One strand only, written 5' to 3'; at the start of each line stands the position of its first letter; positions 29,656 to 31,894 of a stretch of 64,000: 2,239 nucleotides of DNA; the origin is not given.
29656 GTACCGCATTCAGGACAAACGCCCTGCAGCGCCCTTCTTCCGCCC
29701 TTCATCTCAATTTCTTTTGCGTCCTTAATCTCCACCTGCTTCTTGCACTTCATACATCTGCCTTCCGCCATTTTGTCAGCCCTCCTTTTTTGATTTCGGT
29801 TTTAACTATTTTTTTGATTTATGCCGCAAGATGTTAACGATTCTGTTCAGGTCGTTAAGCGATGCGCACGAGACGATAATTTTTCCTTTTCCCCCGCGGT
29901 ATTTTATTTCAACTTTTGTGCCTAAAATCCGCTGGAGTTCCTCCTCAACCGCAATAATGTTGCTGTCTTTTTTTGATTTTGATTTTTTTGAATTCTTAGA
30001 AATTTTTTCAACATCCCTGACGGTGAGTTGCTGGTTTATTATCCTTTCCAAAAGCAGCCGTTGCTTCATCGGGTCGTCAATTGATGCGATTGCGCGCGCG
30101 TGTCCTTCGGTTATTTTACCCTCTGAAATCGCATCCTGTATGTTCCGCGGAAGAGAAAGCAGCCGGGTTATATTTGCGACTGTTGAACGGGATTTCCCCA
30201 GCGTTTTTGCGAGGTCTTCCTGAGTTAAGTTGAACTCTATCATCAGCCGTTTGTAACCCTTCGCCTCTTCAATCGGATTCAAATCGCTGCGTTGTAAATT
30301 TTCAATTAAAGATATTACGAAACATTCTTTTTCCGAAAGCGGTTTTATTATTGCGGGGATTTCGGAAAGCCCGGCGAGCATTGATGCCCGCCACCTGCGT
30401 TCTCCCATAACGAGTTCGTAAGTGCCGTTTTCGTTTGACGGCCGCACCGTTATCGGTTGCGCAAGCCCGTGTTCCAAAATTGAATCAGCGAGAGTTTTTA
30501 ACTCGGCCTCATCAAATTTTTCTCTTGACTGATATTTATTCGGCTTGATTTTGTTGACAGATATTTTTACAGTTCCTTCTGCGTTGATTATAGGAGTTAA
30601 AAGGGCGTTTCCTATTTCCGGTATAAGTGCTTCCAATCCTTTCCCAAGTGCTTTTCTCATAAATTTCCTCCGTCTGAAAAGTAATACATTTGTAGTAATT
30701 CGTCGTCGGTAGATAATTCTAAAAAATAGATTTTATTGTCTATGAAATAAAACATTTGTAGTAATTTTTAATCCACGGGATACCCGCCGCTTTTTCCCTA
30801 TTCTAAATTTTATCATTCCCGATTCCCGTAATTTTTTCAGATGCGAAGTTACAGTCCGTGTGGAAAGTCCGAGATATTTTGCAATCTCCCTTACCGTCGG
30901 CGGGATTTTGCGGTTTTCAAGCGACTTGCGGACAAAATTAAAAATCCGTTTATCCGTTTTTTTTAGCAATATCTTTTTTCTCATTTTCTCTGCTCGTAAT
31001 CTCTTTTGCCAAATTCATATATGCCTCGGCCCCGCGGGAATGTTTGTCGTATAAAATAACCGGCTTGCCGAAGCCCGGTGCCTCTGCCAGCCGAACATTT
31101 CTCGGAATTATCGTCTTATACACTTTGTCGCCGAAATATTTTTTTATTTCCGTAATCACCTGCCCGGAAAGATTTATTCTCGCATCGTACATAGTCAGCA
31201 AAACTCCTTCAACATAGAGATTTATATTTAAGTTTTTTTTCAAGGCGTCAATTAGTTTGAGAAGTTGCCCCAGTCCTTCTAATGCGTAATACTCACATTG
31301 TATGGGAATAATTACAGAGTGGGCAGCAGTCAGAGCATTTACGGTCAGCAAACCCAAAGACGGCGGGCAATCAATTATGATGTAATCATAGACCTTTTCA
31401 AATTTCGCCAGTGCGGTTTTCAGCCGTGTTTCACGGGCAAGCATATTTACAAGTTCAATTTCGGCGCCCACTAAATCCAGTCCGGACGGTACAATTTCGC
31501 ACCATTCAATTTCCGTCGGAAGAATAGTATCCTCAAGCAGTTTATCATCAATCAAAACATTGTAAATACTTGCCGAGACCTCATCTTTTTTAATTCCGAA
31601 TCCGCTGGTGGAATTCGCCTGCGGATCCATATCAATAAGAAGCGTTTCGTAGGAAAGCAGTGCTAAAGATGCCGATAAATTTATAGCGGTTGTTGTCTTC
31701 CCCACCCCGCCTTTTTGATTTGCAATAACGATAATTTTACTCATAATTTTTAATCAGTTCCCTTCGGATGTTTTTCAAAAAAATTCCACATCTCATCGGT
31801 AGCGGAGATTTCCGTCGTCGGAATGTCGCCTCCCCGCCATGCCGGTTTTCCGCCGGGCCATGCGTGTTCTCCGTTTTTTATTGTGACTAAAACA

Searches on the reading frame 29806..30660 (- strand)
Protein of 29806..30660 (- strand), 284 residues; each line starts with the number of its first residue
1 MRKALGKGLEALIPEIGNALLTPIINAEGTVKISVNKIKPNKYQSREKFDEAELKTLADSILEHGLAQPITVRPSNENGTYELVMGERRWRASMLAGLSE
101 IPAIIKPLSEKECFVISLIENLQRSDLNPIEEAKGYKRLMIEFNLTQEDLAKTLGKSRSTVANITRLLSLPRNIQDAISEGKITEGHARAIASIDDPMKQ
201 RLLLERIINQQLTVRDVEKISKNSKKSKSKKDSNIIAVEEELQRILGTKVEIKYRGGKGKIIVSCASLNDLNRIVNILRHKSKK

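Call 14: search_protein_families(library=ncbifam, proteins=[window:29806-30660:-])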
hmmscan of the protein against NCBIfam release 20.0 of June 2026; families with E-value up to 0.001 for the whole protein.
window:29806-30660:- (284 aa): 7 families
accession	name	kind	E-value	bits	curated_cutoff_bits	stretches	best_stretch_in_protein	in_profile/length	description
TIGR04285.1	nucleoid_noc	exception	3.1e-71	239.7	315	1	31-235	3-208/255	nucleoid occlusion protein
TIGR00180.1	parB_part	domain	9.8e-59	198.2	58.45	1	27-207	2-185/186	ParB/RepB/Spo0J family partition protein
TIGR03734.1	PRTRC_parB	hypoth_equivalog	3.6e-35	121.5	278.6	1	44-222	7-187/555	PRTRC system ParB family protein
TIGR03454.1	partition_RepB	equivalog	8.1e-19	68.2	201.5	1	25-178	59-212/325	plasmid partitioning protein RepB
NF010406.0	PRK13832.1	subfamily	1.8e-13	49.9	640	1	39-193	13-169/578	plasmid partitioning protein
NF010440.0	PRK13866.1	equivalog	1.6e-11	44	522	1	28-139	63-175/336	plasmid partitioning protein RepB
NF053625.1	SerKinSerKArch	equivalog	9.6e-06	24.9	380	1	38-183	19-162/244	ADP-dependent L-serine kinase SerK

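Call 18: search_solved_structures(query=window:29806-30660:-, show_alignments=5, max_evalue=1e-10)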
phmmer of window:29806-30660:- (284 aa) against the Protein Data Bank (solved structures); distinct sequences matched with E-value up to 1e-10: 13.
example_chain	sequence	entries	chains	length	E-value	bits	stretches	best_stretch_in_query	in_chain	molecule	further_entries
7bnk_A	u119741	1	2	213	1.5e-54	188.6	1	29-235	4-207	ParB family protein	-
1vz0_A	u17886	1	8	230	2.5e-54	187.9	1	4-222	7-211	Chromosome-partitioning protein Spo0J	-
7o0n_A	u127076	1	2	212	1.2e-53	185.6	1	29-235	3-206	ParB family protein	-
7bnr_A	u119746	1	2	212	1.3e-53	185.6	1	29-235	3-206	ParB family protein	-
4umk_A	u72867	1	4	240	6e-52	180.1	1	2-225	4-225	PROBABLE CHROMOSOME-PARTITIONING PROTEIN PARB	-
7ng0_A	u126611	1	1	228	2.2e-50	175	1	33-219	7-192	Nucleoid occlusion protein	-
7nfu_A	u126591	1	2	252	3e-50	174.5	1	32-219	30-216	Nucleoid occlusion protein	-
7ol9_A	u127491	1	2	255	4e-50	174.1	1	25-222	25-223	Nucleoid occlusion protein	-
6t1f_A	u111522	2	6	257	1.2e-49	172.5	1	2-226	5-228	Chromosome-partitioning protein ParB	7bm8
6sdk_A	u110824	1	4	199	1.2e-49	172.5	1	32-221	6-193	Stage 0 sporulation protein J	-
6s6h_A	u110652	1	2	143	6.7e-26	94.7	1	115-227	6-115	Chromosome-partitioning protein ParB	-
6y93_A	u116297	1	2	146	1.2e-24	90.6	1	114-222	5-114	Nucleoid occlusion protein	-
8qa8_A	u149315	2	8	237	2.9e-14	56.6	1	29-185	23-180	Transcriptional repressor protein KorB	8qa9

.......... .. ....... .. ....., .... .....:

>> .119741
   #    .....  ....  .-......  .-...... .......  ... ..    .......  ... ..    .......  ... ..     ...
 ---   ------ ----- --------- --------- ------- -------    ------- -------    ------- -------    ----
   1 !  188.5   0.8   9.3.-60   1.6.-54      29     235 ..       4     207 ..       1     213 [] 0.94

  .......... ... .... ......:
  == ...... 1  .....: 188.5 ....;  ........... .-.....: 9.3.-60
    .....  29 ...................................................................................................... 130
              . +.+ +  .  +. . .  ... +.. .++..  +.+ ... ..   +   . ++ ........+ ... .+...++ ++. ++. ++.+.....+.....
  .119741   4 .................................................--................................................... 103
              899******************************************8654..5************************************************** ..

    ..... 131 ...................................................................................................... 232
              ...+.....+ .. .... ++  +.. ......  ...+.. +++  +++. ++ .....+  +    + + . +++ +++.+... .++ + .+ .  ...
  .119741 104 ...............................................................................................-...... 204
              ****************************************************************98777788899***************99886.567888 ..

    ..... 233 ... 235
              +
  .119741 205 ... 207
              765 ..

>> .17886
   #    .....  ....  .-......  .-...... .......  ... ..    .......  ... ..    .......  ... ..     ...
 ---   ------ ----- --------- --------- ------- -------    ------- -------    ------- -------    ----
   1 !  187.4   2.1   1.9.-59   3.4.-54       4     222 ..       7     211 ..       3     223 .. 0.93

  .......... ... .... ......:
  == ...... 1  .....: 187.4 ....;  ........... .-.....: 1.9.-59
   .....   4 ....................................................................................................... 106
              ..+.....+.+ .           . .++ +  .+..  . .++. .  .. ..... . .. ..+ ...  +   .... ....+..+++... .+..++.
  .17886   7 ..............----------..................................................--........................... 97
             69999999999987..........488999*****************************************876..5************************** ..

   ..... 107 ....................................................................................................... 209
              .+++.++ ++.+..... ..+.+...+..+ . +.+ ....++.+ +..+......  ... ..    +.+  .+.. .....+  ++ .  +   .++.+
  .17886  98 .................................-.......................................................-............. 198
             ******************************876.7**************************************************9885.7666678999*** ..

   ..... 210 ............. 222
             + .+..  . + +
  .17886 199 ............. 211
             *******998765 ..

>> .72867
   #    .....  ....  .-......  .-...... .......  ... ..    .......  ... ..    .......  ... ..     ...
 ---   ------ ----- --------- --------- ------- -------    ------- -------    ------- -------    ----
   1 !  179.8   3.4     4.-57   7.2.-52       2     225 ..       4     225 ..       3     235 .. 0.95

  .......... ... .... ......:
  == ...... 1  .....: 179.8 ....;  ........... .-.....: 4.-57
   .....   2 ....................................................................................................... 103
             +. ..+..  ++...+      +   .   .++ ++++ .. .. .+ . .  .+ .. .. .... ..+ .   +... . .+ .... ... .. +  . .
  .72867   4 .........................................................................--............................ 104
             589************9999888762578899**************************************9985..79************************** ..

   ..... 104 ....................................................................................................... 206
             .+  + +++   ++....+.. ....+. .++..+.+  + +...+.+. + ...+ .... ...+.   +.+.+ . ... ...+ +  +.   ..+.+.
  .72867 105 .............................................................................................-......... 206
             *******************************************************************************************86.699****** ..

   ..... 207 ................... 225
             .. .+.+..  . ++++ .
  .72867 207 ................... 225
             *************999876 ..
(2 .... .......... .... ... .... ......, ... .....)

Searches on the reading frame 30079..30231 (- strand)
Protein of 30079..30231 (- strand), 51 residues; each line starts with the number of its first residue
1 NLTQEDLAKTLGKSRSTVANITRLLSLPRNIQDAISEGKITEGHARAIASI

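Call 31: search_solved_structures(query=window:30079-30231:-, show_alignments=5, max_evalue=0.001)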
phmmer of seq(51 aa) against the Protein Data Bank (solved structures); distinct sequences matched with E-value up to 0.001: 12.
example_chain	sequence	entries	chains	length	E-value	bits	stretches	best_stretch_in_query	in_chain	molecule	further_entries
6y93_A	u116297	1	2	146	7.8e-13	50.2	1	2-49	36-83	Nucleoid occlusion protein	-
6s6h_A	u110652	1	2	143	2.3e-12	48.7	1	3-50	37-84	Chromosome-partitioning protein ParB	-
7ol9_A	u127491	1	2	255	2.4e-12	48.7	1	2-49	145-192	Nucleoid occlusion protein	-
6t1f_A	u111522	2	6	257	5.1e-12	47.6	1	3-50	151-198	Chromosome-partitioning protein ParB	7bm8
6sdk_A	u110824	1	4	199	6.6e-12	47.3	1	2-49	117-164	Stage 0 sporulation protein J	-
1vz0_A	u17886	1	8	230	1.5e-11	46.2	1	2-49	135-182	Chromosome-partitioning protein Spo0J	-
7ng0_A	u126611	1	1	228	5.4e-11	44.5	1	2-49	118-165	Nucleoid occlusion protein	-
7nfu_A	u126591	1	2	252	6e-11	44.4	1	2-49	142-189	Nucleoid occlusion protein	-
7bnr_A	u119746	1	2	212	2.4e-10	42.5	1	2-49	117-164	ParB family protein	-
7o0n_A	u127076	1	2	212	2.5e-10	42.5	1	2-49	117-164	ParB family protein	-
7bnk_A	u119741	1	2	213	2.5e-10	42.5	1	2-49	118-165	ParB family protein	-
4umk_A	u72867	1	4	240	6.5e-10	41.2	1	2-49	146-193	PROBABLE CHROMOSOME-PARTITIONING PROTEIN PARB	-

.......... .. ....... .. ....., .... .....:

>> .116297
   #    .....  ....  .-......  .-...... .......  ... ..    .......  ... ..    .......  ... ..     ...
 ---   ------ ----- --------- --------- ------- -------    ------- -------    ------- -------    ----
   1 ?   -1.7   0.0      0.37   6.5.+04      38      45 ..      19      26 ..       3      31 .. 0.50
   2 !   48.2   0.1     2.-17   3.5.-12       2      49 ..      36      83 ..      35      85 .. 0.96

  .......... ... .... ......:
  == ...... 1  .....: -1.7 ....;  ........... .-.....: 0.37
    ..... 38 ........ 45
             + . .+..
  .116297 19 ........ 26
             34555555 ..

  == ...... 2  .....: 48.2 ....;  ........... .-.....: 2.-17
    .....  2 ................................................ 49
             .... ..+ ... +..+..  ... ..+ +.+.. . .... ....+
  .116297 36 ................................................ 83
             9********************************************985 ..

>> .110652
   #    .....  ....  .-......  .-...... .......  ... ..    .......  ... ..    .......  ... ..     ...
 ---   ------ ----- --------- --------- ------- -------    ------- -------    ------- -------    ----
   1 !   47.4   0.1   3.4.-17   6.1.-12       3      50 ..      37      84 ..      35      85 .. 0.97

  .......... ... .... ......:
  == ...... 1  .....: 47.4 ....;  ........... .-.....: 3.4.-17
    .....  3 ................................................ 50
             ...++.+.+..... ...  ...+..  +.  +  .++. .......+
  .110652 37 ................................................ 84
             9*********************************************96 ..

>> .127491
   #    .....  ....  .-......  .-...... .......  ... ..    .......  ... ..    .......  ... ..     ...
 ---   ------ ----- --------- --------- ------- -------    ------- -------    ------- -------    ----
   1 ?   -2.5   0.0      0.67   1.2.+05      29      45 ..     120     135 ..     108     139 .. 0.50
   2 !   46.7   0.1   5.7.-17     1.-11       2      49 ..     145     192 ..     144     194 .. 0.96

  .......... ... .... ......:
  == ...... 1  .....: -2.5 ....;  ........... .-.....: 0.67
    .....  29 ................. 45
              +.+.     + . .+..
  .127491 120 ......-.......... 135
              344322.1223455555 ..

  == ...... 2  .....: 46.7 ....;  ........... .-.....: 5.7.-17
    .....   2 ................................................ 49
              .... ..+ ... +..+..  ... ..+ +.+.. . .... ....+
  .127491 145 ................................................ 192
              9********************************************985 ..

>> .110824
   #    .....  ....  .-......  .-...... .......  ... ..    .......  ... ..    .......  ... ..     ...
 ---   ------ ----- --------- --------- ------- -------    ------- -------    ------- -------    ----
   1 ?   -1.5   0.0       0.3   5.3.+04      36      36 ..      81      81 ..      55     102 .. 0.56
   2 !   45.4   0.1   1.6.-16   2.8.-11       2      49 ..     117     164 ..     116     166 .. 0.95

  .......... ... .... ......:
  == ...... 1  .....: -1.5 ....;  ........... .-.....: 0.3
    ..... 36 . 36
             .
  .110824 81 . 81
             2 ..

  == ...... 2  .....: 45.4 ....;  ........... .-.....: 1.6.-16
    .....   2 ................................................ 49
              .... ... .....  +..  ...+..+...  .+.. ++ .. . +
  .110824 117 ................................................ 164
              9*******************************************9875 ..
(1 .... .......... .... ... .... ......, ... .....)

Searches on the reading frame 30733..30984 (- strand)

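Call 14: search_protein_families(library=ncbifam, proteins=[window:30733-30984:-])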
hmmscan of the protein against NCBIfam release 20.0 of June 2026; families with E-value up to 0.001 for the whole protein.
window:30733-30984:- (83 aa): 10 families
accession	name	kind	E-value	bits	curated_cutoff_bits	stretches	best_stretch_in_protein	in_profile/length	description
TIGR00498.1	lexA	equivalog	2.2e-12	47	110.95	1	7-68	4-66/203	transcriptional repressor LexA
NF033788.1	HTH_metalloreg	subfamily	9.2e-06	25.4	55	1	30-61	27-58/77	metalloregulator ArsR/SmtB family transcription factor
TIGR01884.1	cas_HTH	subfamily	6.6e-05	22.4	60.2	1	30-69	158-197/202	CRISPR-associated CARF protein Csa3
TIGR01764.1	excise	domain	7.5e-05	23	28.8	1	30-70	3-40/49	excisionase family DNA-binding protein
NF012025.0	PRK15481.1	equivalog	0.00012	20.9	573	1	9-61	6-63/432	MocR-like B6 salvage transcription factor PtsJ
NF045989.1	TransRegFnrLRhodb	equivalog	0.00016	21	300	1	23-68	180-223/245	transcriptional regulator FnrL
NF052286.1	ecto_TF_EhuR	exception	0.00023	19.8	480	1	22-64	29-71/458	MocR-like ectoine utilization transcription factor EhuR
NF052290.2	MocR_like_YczR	exception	0.00033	19.5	487.4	1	29-65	44-80/458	MocR-like transcription factor YczR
NF041413.1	ArsR_Rv2640c_fam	equivalog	0.00036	20.9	155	1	24-59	54-89/118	Rv2640c family ArsR-like transcriptional regulator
NF053755.1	MsvR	equivalog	0.00079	19.2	220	1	30-74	28-72/236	transcriptional factor MsvR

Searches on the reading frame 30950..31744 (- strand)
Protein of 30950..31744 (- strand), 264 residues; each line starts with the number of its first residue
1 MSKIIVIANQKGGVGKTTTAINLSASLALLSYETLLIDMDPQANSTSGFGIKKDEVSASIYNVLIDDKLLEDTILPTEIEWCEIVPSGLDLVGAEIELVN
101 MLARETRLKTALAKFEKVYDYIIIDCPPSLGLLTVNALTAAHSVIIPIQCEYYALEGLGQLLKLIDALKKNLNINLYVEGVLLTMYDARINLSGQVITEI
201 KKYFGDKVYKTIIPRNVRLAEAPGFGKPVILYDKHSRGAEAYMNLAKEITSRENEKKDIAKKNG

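Call 9: find_encoding_contigs(protein=window:30950-31744:-, flank=10000, max_places=6)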
Protein window:30950-31744:- (264 aa): 3 contigs read that carry it; 2 places shown.
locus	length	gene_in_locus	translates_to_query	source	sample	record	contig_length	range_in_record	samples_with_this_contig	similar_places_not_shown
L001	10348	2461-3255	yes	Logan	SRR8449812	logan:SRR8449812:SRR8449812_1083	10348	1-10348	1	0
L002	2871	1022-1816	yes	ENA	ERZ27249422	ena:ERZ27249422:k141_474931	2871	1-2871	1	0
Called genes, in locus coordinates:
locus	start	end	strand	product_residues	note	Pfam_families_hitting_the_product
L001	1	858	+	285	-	?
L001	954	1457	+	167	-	-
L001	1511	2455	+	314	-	PF10503:Esterase_PHB (weak), PF02230:Abhydrolase_2 (weak), PF20434:BD-FAE (faint), PF00326:Peptidase_S9 (faint)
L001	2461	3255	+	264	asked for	PF00142:Fer4_NifH (weak), PF01656:CbiA, PF02374:ArsA_ATPase (faint), PF06564:CBP_BcsQ (weak), PF09140:MipZ (faint), PF10609:ParA, PF13614:AAA_31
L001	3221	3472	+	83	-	PF01726:LexA_DNA_bind, PF13545:HTH_Crp_2, PF13730:HTH_36 (weak), PF12802:MarR_2 (weak), PF13412:HTH_24 (weak), PF08279:HTH_11 (weak), PF01022:HTH_5 (weak), PF00325:Crp (weak), +1 more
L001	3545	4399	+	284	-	PF02195:ParB_N, PF17762:HTH_ParB, PF01381:HTH_3 (weak), PF23433:DUF7119 (weak), PF23552:ParB_C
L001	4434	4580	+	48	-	PF18930:DUF5679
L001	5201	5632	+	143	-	-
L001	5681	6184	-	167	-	PF00334:NDK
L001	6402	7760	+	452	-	PF11638:DnaA_N, PF00308:Bac_DnaA, PF08299:Bac_DnaA_C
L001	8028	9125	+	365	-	PF00712:DNA_pol3_beta, PF02767:DNA_pol3_beta_2, PF02768:DNA_pol3_beta_3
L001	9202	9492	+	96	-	PF05258:DciA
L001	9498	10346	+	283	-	?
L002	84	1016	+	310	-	PF10503:Esterase_PHB, PF20434:BD-FAE (faint), PF02230:Abhydrolase_2 (faint), PF00326:Peptidase_S9 (faint)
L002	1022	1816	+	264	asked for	PF00142:Fer4_NifH (weak), PF01656:CbiA, PF02374:ArsA_ATPase (faint), PF06564:CBP_BcsQ (weak), PF09140:MipZ (faint), PF10609:ParA, PF13614:AAA_31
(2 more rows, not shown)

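Call 14: search_protein_families(library=ncbifam, proteins=[window:30950-31744:-])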
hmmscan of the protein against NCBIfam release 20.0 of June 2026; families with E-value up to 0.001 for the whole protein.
window:30950-31744:- (264 aa): 26 families (the best 25 are shown)
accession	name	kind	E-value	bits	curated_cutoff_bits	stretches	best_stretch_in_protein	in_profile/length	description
TIGR03453.1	partition_RepA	equivalog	1.8e-33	115.9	348.45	1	3-221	105-342/387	plasmid partitioning protein RepA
NF041546.1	ParA_partition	equivalog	1.9e-30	105.9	180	2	98-248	58-203/203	ParA family partition ATPase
TIGR01969.1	minD_arch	subfamily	1.3e-28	99.9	201.75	1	4-261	2-242/251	cell division ATPase MinD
NF041283.1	PrgP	equivalog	1.2e-25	90.4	400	1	1-221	1-230/297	ParA superfamily DNA segregation protein PrgP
NF010443.0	PRK13869.1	subfamily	1e-21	77.2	446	1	3-211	122-349/405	plasmid-partitioning protein RepA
TIGR01968.1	minD_bact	equivalog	1.8e-21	76.7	212.9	1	3-261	2-248/261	septum site-determining protein MinD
TIGR03371.1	cellulose_yhjQ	equivalog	1.3e-16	60.8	157.85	1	3-247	2-239/246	cellulose biosynthesis protein BcsQ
NF010259.0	PRK13705.1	equivalog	1.8e-16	60.1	725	1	3-213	107-332/388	plasmid-partitioning protein SopA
TIGR01007.1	eps_fam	subfamily_domain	2.9e-16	59.6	108.05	1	3-138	18-146/204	polysaccharide biosynthesis tyrosine autokinase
TIGR03018.1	pepcterm_TyrKin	hypoth_equivalog_domain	4.9e-11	42.3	230.65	1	3-142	36-172/207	XrtA-associated tyrosine autokinase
TIGR01287.1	nifH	equivalog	6.8e-11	42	394.35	1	10-255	7-250/275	nitrogenase iron protein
NF033200.1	F430_CfbC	exception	2.8e-10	40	402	1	10-256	7-245/260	Ni-sirohydrochlorin a,c-diamide reductive cyclase ATP-dependent reductase subunit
NF008079.0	PRK10818.1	equivalog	4.3e-09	36.1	508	1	1-253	1-250/270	septum site-determining protein MinD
NF009701.0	PRK13230.1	subfamily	2e-08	33.6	350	1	9-85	7-85/291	nitrogenase reductase-like protein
NF041136.1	MrpORP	equivalog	2.2e-08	33.8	450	1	3-45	6-48/365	iron-sulfur cluster carrier protein MrpORP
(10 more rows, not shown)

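Call 19: find_related_loci(query=window:30950-31744:-, collection=genome_contigs, flank=10000)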
Query window:30950-31744:- (264 aa) in genome_contigs; peptide patterns used: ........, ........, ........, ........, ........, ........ (x = any residue, [..] = any of these).
600 stretches matched a pattern (row limit reached: there are more); 597 encode a relative of the query (tblastn E <= 1e-3); the best 80 are kept; 80 distinct loci.
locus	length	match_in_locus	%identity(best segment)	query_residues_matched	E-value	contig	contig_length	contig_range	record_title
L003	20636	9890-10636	84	1-249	4e-137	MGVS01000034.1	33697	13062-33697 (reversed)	MAG: Elusimicrobia bacterium RIFOXYD2_FULL_34_15 rifoxyd2_full_scaffold_212, whole genome shotgun sequence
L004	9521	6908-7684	69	1-259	6e-115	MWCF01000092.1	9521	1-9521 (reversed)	MAG: Elusimicrobia bacterium ADurb.Bin231 BWY26_contig000092, whole genome shotgun sequence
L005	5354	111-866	63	3-254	5e-106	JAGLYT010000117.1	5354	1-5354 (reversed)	MAG: bacterium isolate RS_13_36 ZL320.bin.36.fa_117, whole genome shotgun sequence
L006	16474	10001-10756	62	1-252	9e-103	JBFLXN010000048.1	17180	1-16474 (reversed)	MAG: Candidatus Edwardsbacteria bacterium isolate MAG059 MAG059_48, whole genome shotgun sequence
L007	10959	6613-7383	60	1-257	2e-102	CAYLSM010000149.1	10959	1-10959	MAG TPA_asm: uncultured Gemmatimonadales bacterium isolate binchicken_co20_334 genome assembly, contig: NODE_10958_lengt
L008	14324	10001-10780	58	2-261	1e-101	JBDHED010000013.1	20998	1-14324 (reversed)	MAG: Gemmatimonadota bacterium isolate M8-44_Bin_140 M8-44_Bin_140_scaffold_5539, whole genome shotgun sequence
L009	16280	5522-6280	62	1-253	2e-101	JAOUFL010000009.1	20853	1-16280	MAG: Candidatus Zixiibacteriota bacterium isolate 4_1_July_SF_Bin42 4_1_July_SF_Bin42_scaffold_1010_c1, whole genome sho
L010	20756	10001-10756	61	1-252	6e-101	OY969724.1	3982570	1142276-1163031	MAG: uncultured candidate division Zixibacteria bacterium isolate MFD02416.bin.2.48 genome assembly, chromosome: 1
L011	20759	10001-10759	60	1-253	2e-100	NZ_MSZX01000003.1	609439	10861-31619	Paenibacillus selenitireducens strain ES3-24 ES3-24_scaffold3, whole genome shotgun sequence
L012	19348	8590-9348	62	1-253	1e-100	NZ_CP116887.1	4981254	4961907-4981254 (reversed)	Aneurinibacillus sp. Ricciae_BoGa-3 chromosome, complete genome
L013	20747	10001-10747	63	1-249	3e-100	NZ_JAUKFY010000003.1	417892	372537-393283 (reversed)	Brevibacillus laterosporus strain MSSRFCCT15 T15_R1_and_R2_contig_3, whole genome shotgun sequence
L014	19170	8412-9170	60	1-253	5e-100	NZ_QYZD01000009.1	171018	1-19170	Paenibacillus thiaminolyticus strain BO5 NODE_9_length_171018_cov_292.015471, whole genome shotgun sequence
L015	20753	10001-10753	61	1-251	3e-100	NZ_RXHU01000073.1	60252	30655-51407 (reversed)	Paenibacillus whitsoniae strain MER 54 contig_73, whole genome shotgun sequence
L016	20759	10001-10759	60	1-253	5e-100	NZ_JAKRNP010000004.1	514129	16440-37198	Paenibacillus sp. ACRSA NODE_4_length_514129_cov_21.552104_pilon, whole genome shotgun sequence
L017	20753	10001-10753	59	1-251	1e-99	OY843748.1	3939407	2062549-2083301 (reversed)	MAG: bacterium isolate 9408d56b-0626-48ff-8cc4-40385ffb9045 genome assembly, chromosome: 1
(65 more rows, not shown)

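Call 50: search_protein_families(library=pfam, proteins=[L003:9225-9779:+, L003:5630-7270:+])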
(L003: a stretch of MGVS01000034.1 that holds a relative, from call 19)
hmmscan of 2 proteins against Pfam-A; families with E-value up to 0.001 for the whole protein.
L003:9225-9779:+ (184 aa): 2 families
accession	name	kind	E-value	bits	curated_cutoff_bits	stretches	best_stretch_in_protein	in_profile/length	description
PF00383.29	dCMP_cyt_deam_1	-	4.4e-26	91.2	25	1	28-141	2-101/102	Cytidine and deoxycytidylate deaminase zinc-binding region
PF14437.12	MafB19-deam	-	2.2e-13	50.7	27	1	29-163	3-123/142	MafB19-like deaminase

L003:5630-7270:+ (546 aa): 1 family
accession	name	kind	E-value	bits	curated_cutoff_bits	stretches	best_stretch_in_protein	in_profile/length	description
PF11028.14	TMEM260-like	-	4.1e-26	92.3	24.2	1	26-175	1-176/179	Protein O-mannosyl-transferase TMEM260-like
